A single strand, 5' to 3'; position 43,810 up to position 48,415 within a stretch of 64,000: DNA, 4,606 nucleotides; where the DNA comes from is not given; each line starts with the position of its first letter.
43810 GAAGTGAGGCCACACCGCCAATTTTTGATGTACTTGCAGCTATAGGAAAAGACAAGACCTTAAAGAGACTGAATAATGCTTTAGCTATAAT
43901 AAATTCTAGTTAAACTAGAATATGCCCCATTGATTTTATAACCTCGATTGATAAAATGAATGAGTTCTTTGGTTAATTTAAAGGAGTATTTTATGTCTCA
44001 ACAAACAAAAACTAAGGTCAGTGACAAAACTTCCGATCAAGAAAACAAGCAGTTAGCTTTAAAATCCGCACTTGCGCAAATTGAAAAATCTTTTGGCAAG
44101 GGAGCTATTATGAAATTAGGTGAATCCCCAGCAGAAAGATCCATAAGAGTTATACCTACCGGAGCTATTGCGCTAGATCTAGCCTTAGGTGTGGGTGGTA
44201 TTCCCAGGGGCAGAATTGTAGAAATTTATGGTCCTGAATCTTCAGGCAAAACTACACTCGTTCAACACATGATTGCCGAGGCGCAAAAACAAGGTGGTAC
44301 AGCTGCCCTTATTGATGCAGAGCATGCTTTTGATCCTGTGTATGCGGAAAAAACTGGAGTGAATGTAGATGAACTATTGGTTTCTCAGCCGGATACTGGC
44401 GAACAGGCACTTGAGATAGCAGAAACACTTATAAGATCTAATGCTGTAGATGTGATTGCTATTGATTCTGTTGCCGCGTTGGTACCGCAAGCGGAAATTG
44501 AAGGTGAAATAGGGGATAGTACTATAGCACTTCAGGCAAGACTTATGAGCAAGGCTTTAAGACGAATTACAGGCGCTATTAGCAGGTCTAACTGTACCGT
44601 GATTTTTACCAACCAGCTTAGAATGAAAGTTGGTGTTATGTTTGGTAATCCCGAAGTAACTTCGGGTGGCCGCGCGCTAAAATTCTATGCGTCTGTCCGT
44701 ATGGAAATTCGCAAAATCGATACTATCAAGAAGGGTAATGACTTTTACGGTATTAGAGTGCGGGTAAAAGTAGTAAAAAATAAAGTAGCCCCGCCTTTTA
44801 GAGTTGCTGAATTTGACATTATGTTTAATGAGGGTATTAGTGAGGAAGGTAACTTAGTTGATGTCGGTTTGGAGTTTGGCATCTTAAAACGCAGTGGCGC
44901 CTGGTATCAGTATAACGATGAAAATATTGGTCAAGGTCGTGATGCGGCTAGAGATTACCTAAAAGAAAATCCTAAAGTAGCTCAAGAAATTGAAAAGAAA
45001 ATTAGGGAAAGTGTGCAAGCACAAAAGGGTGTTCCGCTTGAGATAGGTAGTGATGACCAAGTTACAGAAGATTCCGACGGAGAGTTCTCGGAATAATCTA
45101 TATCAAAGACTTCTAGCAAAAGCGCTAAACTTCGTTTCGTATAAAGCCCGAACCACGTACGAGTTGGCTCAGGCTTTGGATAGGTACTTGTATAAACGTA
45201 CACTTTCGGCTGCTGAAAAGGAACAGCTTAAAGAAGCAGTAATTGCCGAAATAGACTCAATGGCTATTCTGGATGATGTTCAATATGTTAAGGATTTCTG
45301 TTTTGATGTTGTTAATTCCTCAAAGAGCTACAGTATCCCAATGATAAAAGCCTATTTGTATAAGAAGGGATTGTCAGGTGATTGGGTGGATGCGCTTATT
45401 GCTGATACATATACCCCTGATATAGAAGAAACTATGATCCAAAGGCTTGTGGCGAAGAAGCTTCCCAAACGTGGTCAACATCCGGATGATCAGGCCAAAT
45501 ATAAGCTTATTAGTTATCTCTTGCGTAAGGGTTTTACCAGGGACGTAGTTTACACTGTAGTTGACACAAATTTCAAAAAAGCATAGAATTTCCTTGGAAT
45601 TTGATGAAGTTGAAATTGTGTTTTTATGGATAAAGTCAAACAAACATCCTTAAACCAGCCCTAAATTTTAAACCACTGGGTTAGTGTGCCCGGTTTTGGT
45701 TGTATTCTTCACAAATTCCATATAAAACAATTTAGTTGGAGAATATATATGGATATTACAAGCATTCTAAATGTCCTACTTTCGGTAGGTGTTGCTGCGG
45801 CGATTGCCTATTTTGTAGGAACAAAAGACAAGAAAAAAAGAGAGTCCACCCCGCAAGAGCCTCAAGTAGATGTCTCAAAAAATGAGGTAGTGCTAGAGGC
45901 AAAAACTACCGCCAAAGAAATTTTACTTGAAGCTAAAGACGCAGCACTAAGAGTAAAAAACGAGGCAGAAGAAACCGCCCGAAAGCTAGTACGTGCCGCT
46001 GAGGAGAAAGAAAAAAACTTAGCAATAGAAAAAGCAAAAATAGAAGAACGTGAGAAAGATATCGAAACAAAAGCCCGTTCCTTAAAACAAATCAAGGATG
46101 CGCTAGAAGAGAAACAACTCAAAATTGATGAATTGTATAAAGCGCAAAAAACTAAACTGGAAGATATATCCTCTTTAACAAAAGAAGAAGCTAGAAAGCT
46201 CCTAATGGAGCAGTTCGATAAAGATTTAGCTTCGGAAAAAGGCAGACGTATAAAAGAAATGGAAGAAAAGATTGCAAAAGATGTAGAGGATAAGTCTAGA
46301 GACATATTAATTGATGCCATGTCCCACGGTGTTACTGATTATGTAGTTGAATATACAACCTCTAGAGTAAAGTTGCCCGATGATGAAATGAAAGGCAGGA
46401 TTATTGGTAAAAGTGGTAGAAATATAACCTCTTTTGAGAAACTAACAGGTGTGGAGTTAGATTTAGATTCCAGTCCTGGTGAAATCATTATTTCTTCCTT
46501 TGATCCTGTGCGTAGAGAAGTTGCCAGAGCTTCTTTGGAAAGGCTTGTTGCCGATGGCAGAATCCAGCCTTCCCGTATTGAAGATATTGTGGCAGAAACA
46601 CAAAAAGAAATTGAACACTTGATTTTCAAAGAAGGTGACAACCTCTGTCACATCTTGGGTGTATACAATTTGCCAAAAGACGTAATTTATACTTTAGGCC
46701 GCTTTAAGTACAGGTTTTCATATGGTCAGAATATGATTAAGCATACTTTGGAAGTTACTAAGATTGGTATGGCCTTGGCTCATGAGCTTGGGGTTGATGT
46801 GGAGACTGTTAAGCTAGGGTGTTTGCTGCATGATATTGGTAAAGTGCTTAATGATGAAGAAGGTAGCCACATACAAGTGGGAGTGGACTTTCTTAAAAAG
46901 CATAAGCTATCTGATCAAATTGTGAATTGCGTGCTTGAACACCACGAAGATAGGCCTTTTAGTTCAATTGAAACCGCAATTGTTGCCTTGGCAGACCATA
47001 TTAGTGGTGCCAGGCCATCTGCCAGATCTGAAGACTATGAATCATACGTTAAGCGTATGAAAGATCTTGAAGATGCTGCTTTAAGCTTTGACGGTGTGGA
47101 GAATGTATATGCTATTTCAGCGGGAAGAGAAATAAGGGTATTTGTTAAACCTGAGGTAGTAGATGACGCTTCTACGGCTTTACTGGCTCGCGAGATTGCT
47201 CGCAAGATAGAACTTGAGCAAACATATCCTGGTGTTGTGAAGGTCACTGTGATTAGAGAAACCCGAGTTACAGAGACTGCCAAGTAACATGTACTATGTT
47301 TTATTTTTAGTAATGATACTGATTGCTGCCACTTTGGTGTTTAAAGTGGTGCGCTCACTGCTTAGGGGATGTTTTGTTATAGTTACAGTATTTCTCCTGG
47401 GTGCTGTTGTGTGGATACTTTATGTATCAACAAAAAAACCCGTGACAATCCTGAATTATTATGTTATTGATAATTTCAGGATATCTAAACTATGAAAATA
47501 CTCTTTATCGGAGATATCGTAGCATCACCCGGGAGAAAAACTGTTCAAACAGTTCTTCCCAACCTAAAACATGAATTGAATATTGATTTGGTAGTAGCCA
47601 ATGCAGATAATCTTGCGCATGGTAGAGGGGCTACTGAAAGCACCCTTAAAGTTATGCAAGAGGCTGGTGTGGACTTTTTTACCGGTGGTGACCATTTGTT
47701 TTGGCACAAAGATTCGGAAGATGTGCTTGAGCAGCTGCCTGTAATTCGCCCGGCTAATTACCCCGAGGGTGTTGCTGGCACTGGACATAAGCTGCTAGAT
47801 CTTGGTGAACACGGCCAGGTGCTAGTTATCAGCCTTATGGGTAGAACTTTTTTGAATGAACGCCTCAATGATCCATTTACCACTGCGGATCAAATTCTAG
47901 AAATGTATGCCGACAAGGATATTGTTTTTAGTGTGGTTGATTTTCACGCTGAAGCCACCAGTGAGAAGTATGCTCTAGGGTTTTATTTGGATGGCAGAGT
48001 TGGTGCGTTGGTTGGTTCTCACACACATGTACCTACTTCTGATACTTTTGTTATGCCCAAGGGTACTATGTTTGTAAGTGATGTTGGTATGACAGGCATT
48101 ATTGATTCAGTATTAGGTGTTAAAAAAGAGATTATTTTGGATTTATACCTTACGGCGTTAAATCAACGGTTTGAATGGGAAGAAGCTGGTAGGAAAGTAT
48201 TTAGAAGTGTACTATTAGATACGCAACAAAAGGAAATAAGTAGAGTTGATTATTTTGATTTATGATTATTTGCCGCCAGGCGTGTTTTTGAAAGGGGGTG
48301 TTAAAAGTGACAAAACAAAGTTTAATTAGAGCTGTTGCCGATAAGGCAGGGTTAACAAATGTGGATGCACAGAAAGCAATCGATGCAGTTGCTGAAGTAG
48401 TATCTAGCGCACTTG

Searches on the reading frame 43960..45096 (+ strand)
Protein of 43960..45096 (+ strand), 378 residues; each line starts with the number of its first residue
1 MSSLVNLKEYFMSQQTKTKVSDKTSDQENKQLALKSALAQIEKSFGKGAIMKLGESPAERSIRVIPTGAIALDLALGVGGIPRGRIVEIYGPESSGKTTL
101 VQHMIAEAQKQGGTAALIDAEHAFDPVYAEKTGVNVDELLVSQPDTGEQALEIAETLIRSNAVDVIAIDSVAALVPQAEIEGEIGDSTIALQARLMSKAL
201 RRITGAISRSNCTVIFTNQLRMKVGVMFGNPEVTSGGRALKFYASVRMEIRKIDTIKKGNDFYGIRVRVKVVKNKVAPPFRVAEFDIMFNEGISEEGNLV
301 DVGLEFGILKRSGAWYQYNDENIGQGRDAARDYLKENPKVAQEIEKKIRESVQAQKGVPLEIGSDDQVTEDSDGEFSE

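Call 63: search_protein_families(library=pfam, proteins=[window:43960-45096:+], max_evalue=0.001)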
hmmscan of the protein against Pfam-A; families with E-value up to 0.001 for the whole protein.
window:43960-45096:+ (378 aa): 8 families
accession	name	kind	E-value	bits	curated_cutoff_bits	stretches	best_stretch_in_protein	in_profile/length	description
PF00154.27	RecA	-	2e-132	440.9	27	1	33-294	2-262/262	recA bacterial DNA recombination protein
PF21096.2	RecA_C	-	3e-25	88.6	27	1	297-352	1-56/57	RecA C-terminal domain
PF08423.17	Rad51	-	4.1e-09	36.5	22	1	62-253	5-212/244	Rad51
PF06745.19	ATPase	-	1.1e-07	31.9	26.6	1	65-223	1-167/231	KaiC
PF13191.12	AAA_16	-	5e-05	24.3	32.6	1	73-183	13-111/167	AAA ATPase domain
PF01637.24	ATPase_2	-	0.00015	22.1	33.2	1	85-132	21-68/225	ATPase domain predominantly from Archaea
PF13479.12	AAA_24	-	0.00025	21.4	27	1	87-177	5-79/195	AAA domain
PF00005.33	ABC_tran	-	0.00049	21.1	25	0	81-124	8-51/137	ABC transporter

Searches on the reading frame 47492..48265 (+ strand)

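Call 63: search_protein_families(library=pfam, proteins=[window:47492-48265:+], max_evalue=0.001)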
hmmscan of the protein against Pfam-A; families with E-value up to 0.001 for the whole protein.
window:47492-48265:+ (257 aa): 2 families
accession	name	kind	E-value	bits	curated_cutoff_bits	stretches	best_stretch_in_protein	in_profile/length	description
PF13277.11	YmdB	-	7.9e-85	284.6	27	1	4-248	1-244/253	YmdB-like protein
PF00149.33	Metallophos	-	1.8e-07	32.3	21.5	1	1-181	1-191/191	Calcineurin-like phosphoesterase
